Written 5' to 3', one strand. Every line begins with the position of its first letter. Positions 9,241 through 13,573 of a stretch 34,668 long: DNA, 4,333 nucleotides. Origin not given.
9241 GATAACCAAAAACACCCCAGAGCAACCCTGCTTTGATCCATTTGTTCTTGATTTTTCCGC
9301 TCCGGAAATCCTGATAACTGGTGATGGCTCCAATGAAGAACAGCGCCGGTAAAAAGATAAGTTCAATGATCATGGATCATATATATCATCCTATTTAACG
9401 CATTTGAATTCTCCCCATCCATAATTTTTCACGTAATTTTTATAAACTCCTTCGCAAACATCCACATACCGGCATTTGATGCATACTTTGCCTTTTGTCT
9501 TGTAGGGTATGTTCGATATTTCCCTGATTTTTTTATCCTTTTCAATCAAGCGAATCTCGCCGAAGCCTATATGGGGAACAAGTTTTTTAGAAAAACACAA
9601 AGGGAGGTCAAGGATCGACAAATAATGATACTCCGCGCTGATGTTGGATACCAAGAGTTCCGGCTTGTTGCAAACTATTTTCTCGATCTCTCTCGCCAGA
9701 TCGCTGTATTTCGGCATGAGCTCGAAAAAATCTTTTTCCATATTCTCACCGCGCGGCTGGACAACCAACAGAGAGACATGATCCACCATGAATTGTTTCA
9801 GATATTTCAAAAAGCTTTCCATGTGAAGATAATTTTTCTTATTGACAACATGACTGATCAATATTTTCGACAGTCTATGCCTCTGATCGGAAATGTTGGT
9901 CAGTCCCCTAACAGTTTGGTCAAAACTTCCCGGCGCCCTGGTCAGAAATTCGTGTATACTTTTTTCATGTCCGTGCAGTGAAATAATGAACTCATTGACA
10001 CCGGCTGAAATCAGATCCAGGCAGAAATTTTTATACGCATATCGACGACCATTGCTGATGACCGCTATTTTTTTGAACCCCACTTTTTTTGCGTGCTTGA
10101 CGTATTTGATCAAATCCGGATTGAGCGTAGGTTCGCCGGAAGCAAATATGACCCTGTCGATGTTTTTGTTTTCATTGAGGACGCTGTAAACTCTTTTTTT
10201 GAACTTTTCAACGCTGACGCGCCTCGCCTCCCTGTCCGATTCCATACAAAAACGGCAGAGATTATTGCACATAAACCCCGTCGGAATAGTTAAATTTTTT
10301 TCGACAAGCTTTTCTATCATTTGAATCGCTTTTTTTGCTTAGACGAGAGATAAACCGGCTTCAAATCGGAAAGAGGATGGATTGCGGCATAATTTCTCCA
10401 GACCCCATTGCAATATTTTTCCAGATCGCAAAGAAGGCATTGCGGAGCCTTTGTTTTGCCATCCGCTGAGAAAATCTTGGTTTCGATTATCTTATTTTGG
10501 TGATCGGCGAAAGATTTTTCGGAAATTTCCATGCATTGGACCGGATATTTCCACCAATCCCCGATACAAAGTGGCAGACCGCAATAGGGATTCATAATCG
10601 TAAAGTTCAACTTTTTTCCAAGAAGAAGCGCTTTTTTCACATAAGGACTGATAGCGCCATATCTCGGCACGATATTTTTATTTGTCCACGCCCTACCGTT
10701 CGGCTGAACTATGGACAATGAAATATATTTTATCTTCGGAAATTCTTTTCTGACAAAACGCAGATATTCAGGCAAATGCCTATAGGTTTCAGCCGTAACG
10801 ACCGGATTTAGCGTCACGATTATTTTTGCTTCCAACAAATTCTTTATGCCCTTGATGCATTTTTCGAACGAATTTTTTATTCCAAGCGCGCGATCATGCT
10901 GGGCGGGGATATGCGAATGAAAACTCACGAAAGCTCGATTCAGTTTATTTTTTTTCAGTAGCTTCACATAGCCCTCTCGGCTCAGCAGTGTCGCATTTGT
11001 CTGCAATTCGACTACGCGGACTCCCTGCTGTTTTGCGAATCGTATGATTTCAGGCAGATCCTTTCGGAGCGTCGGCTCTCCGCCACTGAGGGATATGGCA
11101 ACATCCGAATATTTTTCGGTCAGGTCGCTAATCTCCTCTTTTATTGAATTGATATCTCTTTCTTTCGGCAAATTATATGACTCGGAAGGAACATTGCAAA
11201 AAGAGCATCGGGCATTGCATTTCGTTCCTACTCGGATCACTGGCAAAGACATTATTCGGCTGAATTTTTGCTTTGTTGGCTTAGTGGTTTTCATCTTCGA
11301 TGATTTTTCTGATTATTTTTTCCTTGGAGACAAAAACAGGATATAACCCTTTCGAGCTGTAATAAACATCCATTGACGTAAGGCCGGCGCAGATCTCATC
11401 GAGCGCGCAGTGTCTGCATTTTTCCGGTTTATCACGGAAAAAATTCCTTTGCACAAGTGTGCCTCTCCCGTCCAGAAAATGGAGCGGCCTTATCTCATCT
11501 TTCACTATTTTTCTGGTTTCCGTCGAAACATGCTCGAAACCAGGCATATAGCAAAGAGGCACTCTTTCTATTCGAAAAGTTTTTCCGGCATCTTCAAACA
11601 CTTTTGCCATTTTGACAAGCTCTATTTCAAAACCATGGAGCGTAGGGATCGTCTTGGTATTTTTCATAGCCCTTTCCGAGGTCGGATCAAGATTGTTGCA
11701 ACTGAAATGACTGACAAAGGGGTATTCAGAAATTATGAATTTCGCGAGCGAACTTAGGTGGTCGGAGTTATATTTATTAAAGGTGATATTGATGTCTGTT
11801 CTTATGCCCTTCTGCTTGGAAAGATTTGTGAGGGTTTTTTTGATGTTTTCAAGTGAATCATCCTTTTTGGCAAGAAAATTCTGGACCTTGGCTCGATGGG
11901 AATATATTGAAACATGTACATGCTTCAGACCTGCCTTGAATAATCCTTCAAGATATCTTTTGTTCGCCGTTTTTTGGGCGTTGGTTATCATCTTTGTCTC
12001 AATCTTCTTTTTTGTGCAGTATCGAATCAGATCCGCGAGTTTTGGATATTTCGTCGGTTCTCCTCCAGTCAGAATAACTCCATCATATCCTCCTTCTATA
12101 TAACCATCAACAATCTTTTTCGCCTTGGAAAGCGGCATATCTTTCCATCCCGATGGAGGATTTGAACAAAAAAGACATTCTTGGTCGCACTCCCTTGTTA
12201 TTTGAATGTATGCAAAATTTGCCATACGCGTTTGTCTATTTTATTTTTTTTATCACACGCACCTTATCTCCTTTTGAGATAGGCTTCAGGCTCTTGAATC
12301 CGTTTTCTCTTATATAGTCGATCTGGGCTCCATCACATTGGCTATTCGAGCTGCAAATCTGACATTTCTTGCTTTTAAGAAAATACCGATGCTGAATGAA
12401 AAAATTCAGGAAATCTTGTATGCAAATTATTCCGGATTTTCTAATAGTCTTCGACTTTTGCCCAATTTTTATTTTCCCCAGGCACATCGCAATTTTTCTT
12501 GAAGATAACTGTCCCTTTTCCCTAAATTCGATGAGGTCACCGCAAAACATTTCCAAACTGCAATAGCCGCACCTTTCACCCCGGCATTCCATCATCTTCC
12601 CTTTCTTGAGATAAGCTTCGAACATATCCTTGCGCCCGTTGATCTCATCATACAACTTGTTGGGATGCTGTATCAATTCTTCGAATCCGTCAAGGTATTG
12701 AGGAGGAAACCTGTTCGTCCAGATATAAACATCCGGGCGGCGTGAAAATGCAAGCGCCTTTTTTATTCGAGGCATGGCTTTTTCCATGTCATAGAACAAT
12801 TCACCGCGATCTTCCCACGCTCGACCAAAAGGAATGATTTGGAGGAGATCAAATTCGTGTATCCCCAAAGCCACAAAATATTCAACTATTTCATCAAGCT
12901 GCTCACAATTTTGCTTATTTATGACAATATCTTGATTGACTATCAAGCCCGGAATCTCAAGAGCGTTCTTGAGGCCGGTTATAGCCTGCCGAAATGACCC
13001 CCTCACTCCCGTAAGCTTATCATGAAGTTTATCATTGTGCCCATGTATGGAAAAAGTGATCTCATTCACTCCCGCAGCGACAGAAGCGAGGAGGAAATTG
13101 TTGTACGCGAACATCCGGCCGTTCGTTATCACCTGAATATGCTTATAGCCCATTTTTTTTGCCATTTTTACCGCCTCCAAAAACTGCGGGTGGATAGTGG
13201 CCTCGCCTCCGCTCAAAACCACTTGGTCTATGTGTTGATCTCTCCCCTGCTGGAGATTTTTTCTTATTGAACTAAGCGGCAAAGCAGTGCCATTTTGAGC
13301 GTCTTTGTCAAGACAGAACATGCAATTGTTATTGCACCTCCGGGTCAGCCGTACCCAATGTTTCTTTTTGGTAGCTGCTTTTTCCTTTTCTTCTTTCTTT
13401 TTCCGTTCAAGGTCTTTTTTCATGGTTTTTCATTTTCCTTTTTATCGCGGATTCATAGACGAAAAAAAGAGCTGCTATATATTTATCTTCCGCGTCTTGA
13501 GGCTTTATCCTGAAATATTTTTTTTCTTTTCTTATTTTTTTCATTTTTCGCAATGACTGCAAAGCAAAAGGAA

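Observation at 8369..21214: Expanded His-Xaa-Ser (Hxs)-type peptide-maturation operon with nine radical SAM genes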

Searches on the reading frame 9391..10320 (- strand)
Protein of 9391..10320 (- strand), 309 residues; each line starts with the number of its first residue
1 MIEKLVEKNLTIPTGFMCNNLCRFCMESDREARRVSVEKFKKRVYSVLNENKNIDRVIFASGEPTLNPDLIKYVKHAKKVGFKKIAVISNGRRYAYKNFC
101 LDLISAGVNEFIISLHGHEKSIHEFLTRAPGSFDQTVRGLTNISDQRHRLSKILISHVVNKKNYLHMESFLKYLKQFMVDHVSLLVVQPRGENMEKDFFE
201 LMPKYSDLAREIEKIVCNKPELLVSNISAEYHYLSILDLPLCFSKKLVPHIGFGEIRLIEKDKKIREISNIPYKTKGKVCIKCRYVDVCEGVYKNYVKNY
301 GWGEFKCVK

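Call 4: search_protein_families(library=ncbifam, proteins=[window:9391-10320:-], max_evalue=0.01)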
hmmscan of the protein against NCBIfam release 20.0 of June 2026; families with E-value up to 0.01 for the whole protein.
window:9391-10320:- (309 aa): 44 families (the best 25 are shown)
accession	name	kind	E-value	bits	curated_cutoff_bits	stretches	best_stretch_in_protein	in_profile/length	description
NF038332.1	rSAM_rare_HxsC4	exception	2.7e-66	224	500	2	8-247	14-247/335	radical SAM protein HxsC4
TIGR03977.1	rSAM_pair_HxsC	equivalog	8.7e-23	80.6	267.9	1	17-217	34-234/292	His-Xaa-Ser system radical SAM maturase HxsC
TIGR04317.1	W_rSAM_matur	equivalog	3.3e-16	59.3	380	1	9-220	5-218/349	tungsten cofactor oxidoreductase radical SAM maturase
TIGR04054.1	rSAM_NirJ1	equivalog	8.3e-16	57.6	650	1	17-197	45-222/387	putative heme d1 biosynthesis radical SAM protein NirJ1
TIGR04466.1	rSAM_BlsE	equivalog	1.2e-15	57.9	400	1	17-182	12-170/327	cytosylglucuronate decarboxylase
TIGR02668.1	moaA_archaeal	equivalog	5.2e-15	55.2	325.25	1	12-214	14-212/303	GTP 3',8-cyclase MoaA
TIGR04133.1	rSAM_w_lipo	hypoth_equivalog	7.9e-15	54.6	425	1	16-204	32-219/350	TIGR04133 family radical SAM/SPASM protein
NF045574.1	sacti_mat_StsB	exception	2.3e-14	53.1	625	1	18-197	106-279/466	StsB family radical SAM/SPASM domain sactipeptide maturase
NF038283.1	viperin_w_prok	equivalog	1e-13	51.1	180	1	18-196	12-197/281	viperin family antiviral radical SAM protein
NF045646.2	rSAM_Se_TrsS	equivalog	2.1e-13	49.6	490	1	17-176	95-253/441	radical SAM (seleno)protein TrsS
TIGR04051.1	rSAM_NirJ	equivalog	2.6e-13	49.7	515.45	1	18-193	12-184/354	heme d1 biosynthesis radical SAM protein NirJ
TIGR04053.2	TIGR04053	equivalog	5.1e-13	49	395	1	20-194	23-195/366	TIGR04053 family radical SAM/SPASM domain-containing protein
TIGR04055.1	rSAM_NirJ2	equivalog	7.4e-13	48.7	500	1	14-212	6-200/326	putative heme d1 biosynthesis radical SAM protein NirJ2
TIGR04545.1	rSAM_ahbD_hemeb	equivalog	1.3e-12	47.8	500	1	18-198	10-188/339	heme b synthase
NF001199.0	PRK00164.2-1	equivalog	4.1e-12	45.9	231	1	9-179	13-180/308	GTP 3',8-cyclase MoaA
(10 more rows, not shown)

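Call 7: search_protein_families(library=pfam, proteins=[window:9391-10320:-], max_evalue=0.01)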
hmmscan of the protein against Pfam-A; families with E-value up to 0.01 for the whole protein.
window:9391-10320:- (309 aa): 2 families
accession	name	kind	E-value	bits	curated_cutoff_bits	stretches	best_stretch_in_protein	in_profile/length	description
PF04055.27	Radical_SAM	-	8.6e-18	65.5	29.5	1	14-163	3-155/166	Radical SAM superfamily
PF00702.32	Hydrolase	-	0.00068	20.5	26.4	1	29-103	67-134/191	haloacid dehalogenase-like hydrolase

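Call 43: search_protein_families(library=padloc, proteins=[window:9391-10320:-], max_evalue=0.001)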
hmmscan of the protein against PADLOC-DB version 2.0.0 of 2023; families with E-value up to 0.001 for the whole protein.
window:9391-10320:- (309 aa): 3 families
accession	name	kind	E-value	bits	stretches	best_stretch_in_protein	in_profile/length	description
PDLC02904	pVip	-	4e-16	57.3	1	17-193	12-181/262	Viperins associated with kinases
PDLC02903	pVip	-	1.2e-15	55.7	1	18-190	10-174/257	Viperins not associated with kinases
PDLC02905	pVip-kinase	-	0.00017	19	1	18-95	192-273/474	Viperin-kinase fusion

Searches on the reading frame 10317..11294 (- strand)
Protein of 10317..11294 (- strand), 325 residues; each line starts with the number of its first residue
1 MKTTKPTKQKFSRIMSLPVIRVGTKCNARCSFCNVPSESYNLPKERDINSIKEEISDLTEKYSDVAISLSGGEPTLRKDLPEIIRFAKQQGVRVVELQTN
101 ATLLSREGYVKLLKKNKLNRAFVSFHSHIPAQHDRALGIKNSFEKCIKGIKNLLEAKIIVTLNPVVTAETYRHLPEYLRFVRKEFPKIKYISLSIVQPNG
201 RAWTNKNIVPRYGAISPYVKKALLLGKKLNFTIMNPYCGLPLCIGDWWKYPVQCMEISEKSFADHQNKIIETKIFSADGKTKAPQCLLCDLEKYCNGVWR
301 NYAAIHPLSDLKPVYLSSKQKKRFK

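Call 4: search_protein_families(library=ncbifam, proteins=[window:10317-11294:-], max_evalue=0.01)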
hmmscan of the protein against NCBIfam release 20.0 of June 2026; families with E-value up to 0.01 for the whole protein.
window:10317-11294:- (325 aa): 68 families (the best 25 are shown)
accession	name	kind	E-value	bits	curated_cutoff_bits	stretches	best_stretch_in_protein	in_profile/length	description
NF038332.1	rSAM_rare_HxsC4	exception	1.5e-33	116.4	500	2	20-244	18-243/335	radical SAM protein HxsC4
TIGR03977.1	rSAM_pair_HxsC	equivalog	1.2e-28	99.8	267.9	1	21-266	30-269/292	His-Xaa-Ser system radical SAM maturase HxsC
NF045646.2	rSAM_Se_TrsS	equivalog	1.9e-25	89.4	490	1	19-203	89-273/441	radical SAM (seleno)protein TrsS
TIGR02668.1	moaA_archaeal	equivalog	2.3e-23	82.6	325.25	1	10-194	4-187/303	GTP 3',8-cyclase MoaA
TIGR04545.1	rSAM_ahbD_hemeb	equivalog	1.3e-22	80.8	500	1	22-205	6-186/339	heme b synthase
TIGR04054.1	rSAM_NirJ1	equivalog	7.2e-22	77.5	650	1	21-190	41-207/387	putative heme d1 biosynthesis radical SAM protein NirJ1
TIGR02666.1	moaA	equivalog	8.4e-22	77.6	284.05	1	11-211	5-209/336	GTP 3',8-cyclase MoaA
TIGR04051.1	rSAM_NirJ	equivalog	1.2e-21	77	515.45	1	24-206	10-186/354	heme d1 biosynthesis radical SAM protein NirJ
NF045702.1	rSAM_GDGT_ether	equivalog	1.3e-21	76.8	450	1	16-203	86-275/486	tetraether lipid synthase Tes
TIGR04546.1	rSAM_ahbC_deAc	equivalog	1.6e-21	76.6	650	1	19-193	42-213/390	12,18-didecarboxysiroheme deacetylase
NF001199.0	PRK00164.2-1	equivalog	3.6e-20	72.3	231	1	10-184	6-178/308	GTP 3',8-cyclase MoaA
NF050035.1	rSAM_WgK_link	exception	5.1e-20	71.8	650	1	17-207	10-195/367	radical SAM/SPASM peptide maturase WgkB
TIGR04053.2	TIGR04053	equivalog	5.9e-19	68.5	395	1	24-210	16-200/366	TIGR04053 family radical SAM/SPASM domain-containing protein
NF045574.1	sacti_mat_StsB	exception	1.8e-18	66.6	625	1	24-201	104-274/466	StsB family radical SAM/SPASM domain sactipeptide maturase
TIGR04347.1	pseudo_SAM_Halo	equivalog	1.9e-18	66.9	525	1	19-176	41-194/390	TIGR04347 family pseudo-SAM/SPASM protein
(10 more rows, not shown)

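Call 7: search_protein_families(library=pfam, proteins=[window:10317-11294:-], max_evalue=0.01)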
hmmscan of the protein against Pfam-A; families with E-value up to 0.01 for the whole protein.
window:10317-11294:- (325 aa): 2 families
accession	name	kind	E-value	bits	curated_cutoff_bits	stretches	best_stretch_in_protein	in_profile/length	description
PF04055.27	Radical_SAM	-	1.5e-24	87.4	29.5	1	21-181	2-166/166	Radical SAM superfamily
PF13353.11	Fer4_12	-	0.001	19.8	22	1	24-90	13-77/137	4Fe-4S single cluster domain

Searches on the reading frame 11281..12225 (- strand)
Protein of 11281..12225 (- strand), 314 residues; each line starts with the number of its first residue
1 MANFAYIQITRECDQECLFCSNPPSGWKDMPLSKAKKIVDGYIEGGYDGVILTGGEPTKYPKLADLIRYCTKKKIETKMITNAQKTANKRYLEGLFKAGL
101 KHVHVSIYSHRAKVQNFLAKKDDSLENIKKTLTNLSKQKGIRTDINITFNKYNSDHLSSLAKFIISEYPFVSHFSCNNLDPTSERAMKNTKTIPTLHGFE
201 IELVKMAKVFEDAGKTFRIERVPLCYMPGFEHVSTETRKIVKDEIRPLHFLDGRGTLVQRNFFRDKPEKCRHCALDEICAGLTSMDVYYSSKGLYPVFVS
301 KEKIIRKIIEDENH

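Call 4: search_protein_families(library=ncbifam, proteins=[window:11281-12225:-], max_evalue=0.01)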
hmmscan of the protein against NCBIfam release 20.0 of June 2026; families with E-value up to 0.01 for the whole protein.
window:11281-12225:- (314 aa): 42 families (the best 25 are shown)
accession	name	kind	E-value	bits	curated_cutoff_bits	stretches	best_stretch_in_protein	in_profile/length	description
TIGR03977.1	rSAM_pair_HxsC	equivalog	1.1e-25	90.1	267.9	1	5-228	27-254/292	His-Xaa-Ser system radical SAM maturase HxsC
NF038332.1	rSAM_rare_HxsC4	exception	5.2e-16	58.7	500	1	6-164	17-181/335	radical SAM protein HxsC4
TIGR04055.1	rSAM_NirJ2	equivalog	1.4e-14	54.4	500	1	10-205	7-199/326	putative heme d1 biosynthesis radical SAM protein NirJ2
TIGR02666.1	moaA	equivalog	2.4e-14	53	284.05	1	7-167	14-183/336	GTP 3',8-cyclase MoaA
TIGR02668.1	moaA_archaeal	equivalog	1.7e-13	50.2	325.25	1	7-167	14-176/303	GTP 3',8-cyclase MoaA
NF001199.0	PRK00164.2-1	equivalog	7e-13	48.4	231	1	7-165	16-176/308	GTP 3',8-cyclase MoaA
TIGR04317.1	W_rSAM_matur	equivalog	1.2e-12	47.6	380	1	6-186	7-191/349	tungsten cofactor oxidoreductase radical SAM maturase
TIGR02109.1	PQQ_syn_pqqE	equivalog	1.7e-12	46.9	381.35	1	7-163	11-168/358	pyrroloquinoline quinone biosynthesis protein PqqE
TIGR04053.2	TIGR04053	equivalog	6.2e-12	45.4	395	1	8-165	13-174/366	TIGR04053 family radical SAM/SPASM domain-containing protein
TIGR04545.1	rSAM_ahbD_hemeb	equivalog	2.1e-11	43.8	500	1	8-163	5-161/339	heme b synthase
TIGR02495.1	NrdG2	equivalog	3.8e-11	42.7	131.15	1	9-165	22-181/193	anaerobic ribonucleoside-triphosphate reductase activating protein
TIGR04133.1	rSAM_w_lipo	hypoth_equivalog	1e-10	41.1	425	1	8-167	29-192/350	TIGR04133 family radical SAM/SPASM protein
TIGR04546.1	rSAM_ahbC_deAc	equivalog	1.2e-10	40.7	650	1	8-162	44-198/390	12,18-didecarboxysiroheme deacetylase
NF038283.1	viperin_w_prok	equivalog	4.4e-10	39.2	180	1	9-156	8-169/281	viperin family antiviral radical SAM protein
TIGR04054.1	rSAM_NirJ1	equivalog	9.5e-10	37.6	650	1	8-165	41-198/387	putative heme d1 biosynthesis radical SAM protein NirJ1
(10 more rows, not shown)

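Call 7: search_protein_families(library=pfam, proteins=[window:11281-12225:-], max_evalue=0.01)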
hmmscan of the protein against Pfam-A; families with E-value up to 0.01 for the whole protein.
window:11281-12225:- (314 aa): 3 families
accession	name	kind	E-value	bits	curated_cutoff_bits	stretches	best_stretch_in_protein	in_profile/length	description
PF04055.27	Radical_SAM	-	2e-21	77.3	29.5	1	7-164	1-166/166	Radical SAM superfamily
PF13344.12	Hydrolase_6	-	4.1e-05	24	27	1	48-121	6-77/101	Haloacid dehalogenase-like hydrolase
PF13353.11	Fer4_12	-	0.0049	17.6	22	0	11-83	13-89/137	4Fe-4S single cluster domain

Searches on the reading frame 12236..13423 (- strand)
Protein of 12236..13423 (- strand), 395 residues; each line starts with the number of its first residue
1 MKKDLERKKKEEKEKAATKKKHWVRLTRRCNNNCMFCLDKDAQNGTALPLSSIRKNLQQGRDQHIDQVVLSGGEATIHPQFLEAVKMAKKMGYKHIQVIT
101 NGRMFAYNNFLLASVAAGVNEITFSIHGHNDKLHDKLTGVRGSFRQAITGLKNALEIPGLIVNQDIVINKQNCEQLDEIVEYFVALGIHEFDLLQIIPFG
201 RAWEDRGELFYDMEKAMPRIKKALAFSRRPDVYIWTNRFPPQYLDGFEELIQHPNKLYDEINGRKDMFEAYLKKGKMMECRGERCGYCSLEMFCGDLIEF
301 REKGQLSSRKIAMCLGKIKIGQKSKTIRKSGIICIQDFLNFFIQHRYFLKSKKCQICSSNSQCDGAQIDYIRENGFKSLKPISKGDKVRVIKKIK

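Call 4: search_protein_families(library=ncbifam, proteins=[window:12236-13423:-], max_evalue=0.01)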
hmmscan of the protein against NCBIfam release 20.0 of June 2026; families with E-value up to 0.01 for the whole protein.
window:12236-13423:- (395 aa): 56 families (the best 25 are shown)
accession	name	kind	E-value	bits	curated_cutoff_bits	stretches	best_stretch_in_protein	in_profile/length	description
NF038332.1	rSAM_rare_HxsC4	exception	3.4e-35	121.8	500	1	18-190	12-188/335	radical SAM protein HxsC4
TIGR03977.1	rSAM_pair_HxsC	equivalog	9.1e-29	100.3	267.9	1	19-232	24-241/292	His-Xaa-Ser system radical SAM maturase HxsC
TIGR04317.1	W_rSAM_matur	equivalog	1.3e-21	77.1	380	1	20-240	4-226/349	tungsten cofactor oxidoreductase radical SAM maturase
TIGR02668.1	moaA_archaeal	equivalog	8.3e-21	74.3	325.25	1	24-222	14-212/303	GTP 3',8-cyclase MoaA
TIGR04133.1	rSAM_w_lipo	hypoth_equivalog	4e-19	68.8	425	1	7-206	11-212/350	TIGR04133 family radical SAM/SPASM protein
NF001199.0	PRK00164.2-1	equivalog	6.2e-18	65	231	1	24-204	16-192/308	GTP 3',8-cyclase MoaA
NF045646.2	rSAM_Se_TrsS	equivalog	2.8e-17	62.4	490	1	24-184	90-252/441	radical SAM (seleno)protein TrsS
TIGR02666.1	moaA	equivalog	1.1e-16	60.8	284.05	1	25-223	15-219/336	GTP 3',8-cyclase MoaA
NF045702.1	rSAM_GDGT_ether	equivalog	1.8e-16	59.9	450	1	24-183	90-253/486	tetraether lipid synthase Tes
NF050035.1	rSAM_WgK_link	exception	2.2e-16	59.8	650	1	24-259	13-244/367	radical SAM/SPASM peptide maturase WgkB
TIGR04051.1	rSAM_NirJ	equivalog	4.1e-16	58.9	515.45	1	25-208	7-188/354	heme d1 biosynthesis radical SAM protein NirJ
TIGR04054.1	rSAM_NirJ1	equivalog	6.4e-16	57.9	650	1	25-188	41-202/387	putative heme d1 biosynthesis radical SAM protein NirJ1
TIGR04545.1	rSAM_ahbD_hemeb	equivalog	7.8e-16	58.4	500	1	25-204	5-183/339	heme b synthase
TIGR02109.1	PQQ_syn_pqqE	equivalog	1.7e-15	56.8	381.35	1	24-214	11-200/358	pyrroloquinoline quinone biosynthesis protein PqqE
TIGR04251.1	SCM_rSAM_ScmF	equivalog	2.7e-15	56.6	400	1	23-202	7-190/353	SynChlorMet cassette radical SAM/SPASM protein ScmF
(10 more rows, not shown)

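Call 7: search_protein_families(library=pfam, proteins=[window:12236-13423:-], max_evalue=0.01)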
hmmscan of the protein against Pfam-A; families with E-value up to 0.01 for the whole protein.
window:12236-13423:- (395 aa): 2 families
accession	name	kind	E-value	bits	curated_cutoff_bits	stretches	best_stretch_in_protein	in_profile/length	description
PF04055.27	Radical_SAM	-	8.8e-20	72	29.5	1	25-182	2-165/166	Radical SAM superfamily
PF13353.11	Fer4_12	-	0.00014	22.6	22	1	28-148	13-136/137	4Fe-4S single cluster domain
